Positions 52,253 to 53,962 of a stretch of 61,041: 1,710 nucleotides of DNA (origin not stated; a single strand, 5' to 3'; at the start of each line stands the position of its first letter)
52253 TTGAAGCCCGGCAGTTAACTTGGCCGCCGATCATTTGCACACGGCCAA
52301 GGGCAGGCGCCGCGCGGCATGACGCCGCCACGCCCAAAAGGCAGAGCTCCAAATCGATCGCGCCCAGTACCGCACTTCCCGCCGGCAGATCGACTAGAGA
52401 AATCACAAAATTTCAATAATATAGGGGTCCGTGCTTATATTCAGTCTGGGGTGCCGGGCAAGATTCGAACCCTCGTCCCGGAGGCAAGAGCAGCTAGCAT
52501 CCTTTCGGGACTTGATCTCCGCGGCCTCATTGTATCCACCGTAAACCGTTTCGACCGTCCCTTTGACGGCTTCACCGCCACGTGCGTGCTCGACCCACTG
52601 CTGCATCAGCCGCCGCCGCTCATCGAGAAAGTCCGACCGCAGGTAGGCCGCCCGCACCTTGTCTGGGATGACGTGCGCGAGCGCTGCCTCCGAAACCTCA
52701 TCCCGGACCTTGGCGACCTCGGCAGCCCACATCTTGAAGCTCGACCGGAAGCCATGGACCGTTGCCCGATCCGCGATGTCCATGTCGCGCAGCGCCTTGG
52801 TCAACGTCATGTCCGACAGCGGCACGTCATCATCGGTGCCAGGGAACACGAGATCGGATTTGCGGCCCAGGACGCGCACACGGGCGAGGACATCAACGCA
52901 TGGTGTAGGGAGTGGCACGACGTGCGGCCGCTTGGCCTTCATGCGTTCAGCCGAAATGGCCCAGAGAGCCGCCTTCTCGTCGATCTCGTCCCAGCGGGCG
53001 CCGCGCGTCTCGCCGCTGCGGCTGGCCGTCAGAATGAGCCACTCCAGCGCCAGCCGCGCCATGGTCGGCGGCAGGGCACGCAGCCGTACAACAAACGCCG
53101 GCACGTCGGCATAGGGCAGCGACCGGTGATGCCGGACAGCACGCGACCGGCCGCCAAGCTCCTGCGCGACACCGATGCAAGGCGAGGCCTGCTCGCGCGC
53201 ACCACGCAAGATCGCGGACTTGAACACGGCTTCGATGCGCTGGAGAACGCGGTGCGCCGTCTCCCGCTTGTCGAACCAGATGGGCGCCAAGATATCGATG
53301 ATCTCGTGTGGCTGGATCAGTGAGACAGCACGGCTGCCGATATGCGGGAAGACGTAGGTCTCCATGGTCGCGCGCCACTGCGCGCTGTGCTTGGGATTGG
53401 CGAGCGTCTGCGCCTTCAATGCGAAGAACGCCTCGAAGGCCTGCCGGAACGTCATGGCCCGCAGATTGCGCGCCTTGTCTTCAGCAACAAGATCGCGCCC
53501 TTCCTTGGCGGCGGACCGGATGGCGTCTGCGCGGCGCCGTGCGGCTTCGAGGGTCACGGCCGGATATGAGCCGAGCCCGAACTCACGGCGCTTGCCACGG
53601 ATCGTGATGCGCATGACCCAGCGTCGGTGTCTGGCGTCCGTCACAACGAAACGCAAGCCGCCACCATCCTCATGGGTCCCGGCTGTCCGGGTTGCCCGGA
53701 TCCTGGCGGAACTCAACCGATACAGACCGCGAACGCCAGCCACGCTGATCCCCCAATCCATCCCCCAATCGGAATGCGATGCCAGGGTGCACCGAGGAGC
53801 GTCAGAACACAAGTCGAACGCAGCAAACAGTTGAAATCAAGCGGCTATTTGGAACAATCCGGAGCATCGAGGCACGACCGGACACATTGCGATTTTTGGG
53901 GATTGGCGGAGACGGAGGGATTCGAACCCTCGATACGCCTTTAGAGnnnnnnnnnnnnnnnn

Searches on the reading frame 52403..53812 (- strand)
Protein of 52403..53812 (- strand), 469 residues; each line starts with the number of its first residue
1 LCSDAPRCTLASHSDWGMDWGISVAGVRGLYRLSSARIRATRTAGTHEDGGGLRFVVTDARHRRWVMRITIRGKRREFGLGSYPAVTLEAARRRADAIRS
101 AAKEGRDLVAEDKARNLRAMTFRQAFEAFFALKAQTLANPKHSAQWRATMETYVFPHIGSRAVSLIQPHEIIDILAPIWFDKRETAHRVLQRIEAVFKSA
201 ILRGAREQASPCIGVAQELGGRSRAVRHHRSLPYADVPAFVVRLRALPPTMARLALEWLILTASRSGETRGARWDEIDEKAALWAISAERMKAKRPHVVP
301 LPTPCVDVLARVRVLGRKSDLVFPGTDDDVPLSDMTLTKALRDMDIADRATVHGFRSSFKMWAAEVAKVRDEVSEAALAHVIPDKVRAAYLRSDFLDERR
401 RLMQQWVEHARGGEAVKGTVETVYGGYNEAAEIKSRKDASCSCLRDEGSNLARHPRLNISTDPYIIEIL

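Call 20: search_protein_families(library=pfam, proteins=[window:52403-53812:-], max_evalue=0.01)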
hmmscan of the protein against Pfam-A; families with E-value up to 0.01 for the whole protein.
window:52403-53812:- (469 aa): 3 families
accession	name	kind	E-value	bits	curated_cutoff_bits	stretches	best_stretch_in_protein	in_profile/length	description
PF22022.2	Phage_int_M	-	2.7e-24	85.6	27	1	122-209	1-88/96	Phage integrase central domain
PF13356.12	Arm-DNA-bind_3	-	6.4e-17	61.9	27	1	33-114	1-82/83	Arm DNA-binding domain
PF00589.27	Phage_integrase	-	2.7e-11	44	27.1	1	251-392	23-167/172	Phage integrase family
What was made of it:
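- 52403..53812 (-): Tyrosine integrase of the island (Arm-DNA-bind_3, Phage_int_M, Phage_integrase). Call 20.
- Checked: Tyrosine integrase at 52403..53812 (-) (call 20).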
